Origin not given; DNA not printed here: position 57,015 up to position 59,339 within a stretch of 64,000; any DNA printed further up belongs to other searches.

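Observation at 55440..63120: Tandemly duplicated two-gene module: polytopic membrane/TPR protein plus secreted PD40 beta-propeller protein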

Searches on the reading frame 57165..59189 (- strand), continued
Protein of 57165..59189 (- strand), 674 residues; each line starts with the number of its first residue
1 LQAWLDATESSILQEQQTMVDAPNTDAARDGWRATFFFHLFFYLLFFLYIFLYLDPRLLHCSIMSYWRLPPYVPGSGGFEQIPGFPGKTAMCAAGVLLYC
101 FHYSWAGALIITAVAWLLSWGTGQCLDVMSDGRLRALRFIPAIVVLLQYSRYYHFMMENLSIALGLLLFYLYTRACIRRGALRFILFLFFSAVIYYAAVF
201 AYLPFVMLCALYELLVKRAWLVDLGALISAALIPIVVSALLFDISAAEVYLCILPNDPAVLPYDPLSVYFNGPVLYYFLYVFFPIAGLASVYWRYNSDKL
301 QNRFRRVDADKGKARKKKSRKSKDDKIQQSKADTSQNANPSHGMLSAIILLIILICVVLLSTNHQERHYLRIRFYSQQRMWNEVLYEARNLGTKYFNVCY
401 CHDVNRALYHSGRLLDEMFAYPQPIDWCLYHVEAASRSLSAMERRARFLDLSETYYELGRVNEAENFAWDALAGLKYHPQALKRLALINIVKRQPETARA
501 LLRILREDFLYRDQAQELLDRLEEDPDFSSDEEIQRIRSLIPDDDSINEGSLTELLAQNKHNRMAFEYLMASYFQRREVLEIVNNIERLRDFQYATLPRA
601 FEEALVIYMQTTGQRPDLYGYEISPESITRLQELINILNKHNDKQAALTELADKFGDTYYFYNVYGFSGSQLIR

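Call 51: search_protein_families(library=ncbifam, proteins=[L042:5419-6549:+, L001:6258-7454:+, L055:8062-10362:+], max_evalue=1)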
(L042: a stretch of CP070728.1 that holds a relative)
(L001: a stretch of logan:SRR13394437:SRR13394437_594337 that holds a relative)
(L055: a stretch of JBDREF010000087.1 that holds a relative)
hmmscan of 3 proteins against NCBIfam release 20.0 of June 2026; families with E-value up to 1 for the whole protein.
L042:5419-6549:+ (377 aa): 4 families
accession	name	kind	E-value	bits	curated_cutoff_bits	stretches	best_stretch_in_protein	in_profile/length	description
TIGR00004.1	TIGR00004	subfamily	2.5e-13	50.3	106.25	2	270-338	16-84/125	Rid family detoxifying hydrolase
TIGR04444.1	chori_FkbO_Hyg5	subfamily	1.8e-11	43.9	325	1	155-325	79-251/311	FkbO/Hyg5 family chorismatase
TIGR03610.1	RutC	equivalog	0.00037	20.6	169.1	1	275-327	22-74/127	pyrimidine utilization protein C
TIGR00996.1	Mtu_fam_mce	paralog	0.027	13.7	140.5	1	294-334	158-198/291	MCE family protein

L001:6258-7454:+ (398 aa): 4 families
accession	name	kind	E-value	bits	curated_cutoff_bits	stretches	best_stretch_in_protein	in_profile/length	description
TIGR04444.1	chori_FkbO_Hyg5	subfamily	8.1e-14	51.6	325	1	153-386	74-310/311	FkbO/Hyg5 family chorismatase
TIGR00004.1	TIGR00004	subfamily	4.6e-12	46.2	106.25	2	290-388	24-124/125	Rid family detoxifying hydrolase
TIGR03610.1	RutC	equivalog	5.9e-07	29.6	169.1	1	292-389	28-126/127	pyrimidine utilization protein C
NF008490.0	PRK11401.1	equivalog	0.00015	21.7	222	1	291-360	26-94/129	enamine/imine deaminase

L055:8062-10362:+ (767 aa): 45 families (the best 25 are shown)
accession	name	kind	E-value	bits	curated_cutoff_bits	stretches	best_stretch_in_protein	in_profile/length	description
NF040959.1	MamA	equivalog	4.7e-24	85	200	3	534-624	81-170/204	magnetosome protein MamA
TIGR02917.1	PEP_TPR_lipo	equivalog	1.2e-20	73.1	312.2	2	537-632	783-876/899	XrtA/PEP-CTERM system TPR-repeat protein PrsT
TIGR02521.1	type_IV_pilW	equivalog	1.8e-20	73.5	154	2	527-621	34-127/234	type IV pilus biogenesis/stability protein PilW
NF033762.1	social_mot_Tgl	equivalog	3.2e-20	72.5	225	2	536-666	43-168/252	social motility TPR repeat lipoprotein Tgl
NF047507.1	TPR_BatC_Lepto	exception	2.8e-17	62.9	175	2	576-671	41-133/214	TPR repeat-containing protein BatC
NF053607.1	CHU_0125_OmpA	equivalog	1.3e-14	53.7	620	3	526-620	21-114/639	CHU_0125 family OmpA-like outer membrane integrity protein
NF033920.0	C39_PA2778_fam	equivalog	4.7e-12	45.9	150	2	522-622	154-253/255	PA2778 family cysteine peptidase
TIGR00990.1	3a0801s09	subfamily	5.1e-12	45.2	757.25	1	525-737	401-604/615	mitochondrial import receptor subunit TOM70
TIGR02552.1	LcrH_SycD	equivalog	9.3e-12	44.8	104.8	2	530-624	24-117/136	SycD/LcrH family type III secretion system chaperone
NF033758.1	gliding_GltE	equivalog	4.9e-11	42.3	225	1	535-702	165-324/411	adventurous gliding motility TPR repeat lipoprotein GltE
TIGR02795.1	tol_pal_ybgF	equivalog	8.8e-10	39.2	90.1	3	594-693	3-101/119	tol-pal system protein YbgF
NF047371.1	FlcA_CTERM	equivalog_domain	8.8e-10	37.7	300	2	530-615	444-529/646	periplasmic flagellar collar protein FlcA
NF047558.1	TPR_END_plus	domain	7.6e-09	35.4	32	1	670-700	1-31/56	TPR end-of-group domain-containing protein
NF007302.0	PRK09782.1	equivalog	1e-08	33.7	1223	1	536-626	591-679/990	phage receptor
NF053720.1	NsdA_fam_reg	subfamily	1.6e-08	34.5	75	2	631-695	326-395/432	NsdA family TPR-like regulatory protein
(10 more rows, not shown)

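Call 52: find_encoding_contigs(protein=P0195, flank=8000, max_places=2)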
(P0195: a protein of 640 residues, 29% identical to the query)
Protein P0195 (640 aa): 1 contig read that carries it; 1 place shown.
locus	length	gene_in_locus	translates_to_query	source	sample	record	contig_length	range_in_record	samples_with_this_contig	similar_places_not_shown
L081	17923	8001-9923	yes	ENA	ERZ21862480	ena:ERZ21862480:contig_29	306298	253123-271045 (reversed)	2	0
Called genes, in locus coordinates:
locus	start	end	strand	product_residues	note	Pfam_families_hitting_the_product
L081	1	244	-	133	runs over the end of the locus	PF00072:Response_reg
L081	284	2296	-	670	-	PF13187:Fer4_9 (weak), PF13237:Fer4_10, PF02906:Fe_hyd_lg_C, PF04060:FeS, PF00512:HisKA, PF02518:HATPase_c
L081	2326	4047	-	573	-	PF00111:Fer2, PF13510:Fer2_4, PF10588:NADH-G_4Fe-4S_3, PF13237:Fer4_10, PF22117:Fer4_Nqo3, PF12838:Fer4_7, PF02906:Fe_hyd_lg_C, PF02256:Fe_hyd_SSU, +6 more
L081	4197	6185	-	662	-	PF01512:Complex1_51K, PF10531:SLBB (weak), PF10589:NADH_4Fe-4S, PF00037:Fer4 (weak), PF12838:Fer4_7 (weak), PF13187:Fer4_9 (weak), PF13237:Fer4_10, PF14697:Fer4_21, +3 more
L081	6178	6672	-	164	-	PF01257:2Fe-2S_thioredx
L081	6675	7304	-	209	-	PF06971:Put_DNA-bind_N, PF02629:CoA_binding, PF01408:GFO_IDH_MocA (weak)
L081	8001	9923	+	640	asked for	PF19529:DUF6057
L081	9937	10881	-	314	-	PF12760:Zn_ribbon_IS1595, PF12762:DDE_Tnp_IS1595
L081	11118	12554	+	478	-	PF26550:Tricorn_2nd (faint), PF07676:PD40 (weak), PF26549:Tricorn_N (weak)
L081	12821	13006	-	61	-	-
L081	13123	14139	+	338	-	PF07963:N_methyl, PF07596:SBP_bac_10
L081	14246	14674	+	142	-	-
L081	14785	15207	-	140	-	-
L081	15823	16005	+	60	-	PF02416:TatA_B_E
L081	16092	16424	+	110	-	PF02416:TatA_B_E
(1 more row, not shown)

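Call 53: find_encoding_contigs(protein=P0190, flank=8000, max_places=2)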
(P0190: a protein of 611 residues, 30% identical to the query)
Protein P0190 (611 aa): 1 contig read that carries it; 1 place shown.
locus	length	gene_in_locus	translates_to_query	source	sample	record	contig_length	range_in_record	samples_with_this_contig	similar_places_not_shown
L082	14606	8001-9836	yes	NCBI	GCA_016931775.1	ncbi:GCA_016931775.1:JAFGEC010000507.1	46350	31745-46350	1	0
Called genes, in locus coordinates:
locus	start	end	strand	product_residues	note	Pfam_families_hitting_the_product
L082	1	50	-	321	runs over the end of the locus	PF04542:Sigma70_r2 (weak)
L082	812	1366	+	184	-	PF04542:Sigma70_r2, PF08281:Sigma70_r4_2, PF04545:Sigma70_r4 (weak)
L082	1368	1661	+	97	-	-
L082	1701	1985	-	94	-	PF00393:6PGD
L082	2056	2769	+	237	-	PF00535:Glycos_transf_2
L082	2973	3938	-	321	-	PF02424:ApbE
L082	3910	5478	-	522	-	PF13231:PMT_2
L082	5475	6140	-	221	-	-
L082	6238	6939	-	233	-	PF01408:GFO_IDH_MocA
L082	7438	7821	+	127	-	-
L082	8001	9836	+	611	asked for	PF19529:DUF6057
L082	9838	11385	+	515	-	PF26550:Tricorn_2nd (weak), PF07676:PD40 (faint)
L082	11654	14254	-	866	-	-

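Call 62: fold_search(model_id=the predicted structure, library=pdb)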
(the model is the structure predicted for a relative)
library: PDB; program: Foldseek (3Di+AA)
matches with E <= 10: 836; with E <= 0.001: 0
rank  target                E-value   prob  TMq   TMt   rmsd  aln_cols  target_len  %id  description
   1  8dtf_A                2.3e-02  0.87  0.14  0.12  25.0       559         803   12  Cryo-EM structure of the full length Arabidopsis SPY with complete TPRs (released 2023-03-08)
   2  6eou                  3.2e-02  1.00  0.17  0.29  19.8       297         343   12  O-GlcNAc transferase TPR domain with the intellectual disability associated mutation L254F (released 2018-05-09)
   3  7yea_A                3.4e-02  0.93  0.18  0.13  21.5       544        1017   14  Human O-GlcNAc transferase Dimer (released 2023-07-12)
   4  7ntf_A                3.7e-02  0.99  0.20  0.15  20.9       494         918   14  Cryo-EM structure of unliganded O-GlcNAc transferase (released 2021-11-17)
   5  9rtt_Q                4.7e-02  0.30  0.11  0.09  25.0       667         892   12  Activated Elongation Complex with IWS1 and ELOF1 (released 2025-09-03)
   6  6c9m_C                5.1e-02  0.38  0.12  0.11  29.9       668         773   13  The Human NatA (Naa10/Naa15) amino-terminal acetyltransferase complex (released 2018-06-06)
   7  6ted_Q                5.1e-02  0.35  0.12  0.10  26.6       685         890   12  Structure of complete, activated transcription complex Pol II-DSIF-PAF-SPT6 uncovers allosteric elongation activation  (released 2020-07-22)
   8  1w3b_A                5.3e-02  0.93  0.16  0.25  24.2       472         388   13  The superhelical TPR domain of O-linked GlcNAc transferase reveals structural similarities to importin alpha. (released 2004-09-09)
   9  6q6g_Y                5.3e-02  0.72  0.16  0.21  26.0       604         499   12  Cryo-EM structure of the APC/C-Cdc20-Cdk2-cyclinA2-Cks2 complex, the D1 box class (released 2019-09-11)
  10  1w3b_B                5.5e-02  0.99  0.17  0.27  19.3       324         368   13  The superhelical TPR domain of O-linked GlcNAc transferase reveals structural similarities to importin alpha. (released 2004-09-09)
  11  9qhb                  5.9e-02  0.99  0.17  0.36  18.1       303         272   14  Crystal structure of 16-repeat CTPR protein with eliminated coordination sites (released 2025-10-22)
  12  8bda_E                6.4e-02  0.47  0.14  0.09  28.4       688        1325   13  IFTA complex in anterograde intraflagellar transport trains (Chlamydomonas reinhardtii) (released 2023-01-11)
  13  9gaw_P                7.2e-02  0.85  0.19  0.24  25.1       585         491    9  High-resolution structure of the Anaphase-promoting complex/cyclosome (APC/C) bound to co-activator Cdh1 (released 2024-08-14)
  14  8a3t_F                8.5e-02  0.84  0.19  0.23  25.1       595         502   11  S. cerevisiae APC/C-Cdh1 complex (released 2022-08-31)
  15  4ui9_Y                8.5e-02  0.66  0.17  0.22  26.5       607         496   11  Atomic structure of the human Anaphase-Promoting Complex (released 2015-06-17)
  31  8sxf_C                1.6e-01  0.51  0.15  0.17  22.2       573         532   12  The C-terminal protease CtpA-LbcA complex of pseudomonas aeruginosa with the TPR at the high position (released 2024-03-06)
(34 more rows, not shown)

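Call 67: search_protein_families(library=padloc, proteins=[window:57165-59189:-, L042:5419-6549:+], max_evalue=0.01)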
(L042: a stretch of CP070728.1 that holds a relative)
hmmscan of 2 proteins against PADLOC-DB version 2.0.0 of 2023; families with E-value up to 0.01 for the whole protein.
window:57165-59189:- (674 aa): 0 families

L042:5419-6549:+ (377 aa): 0 families
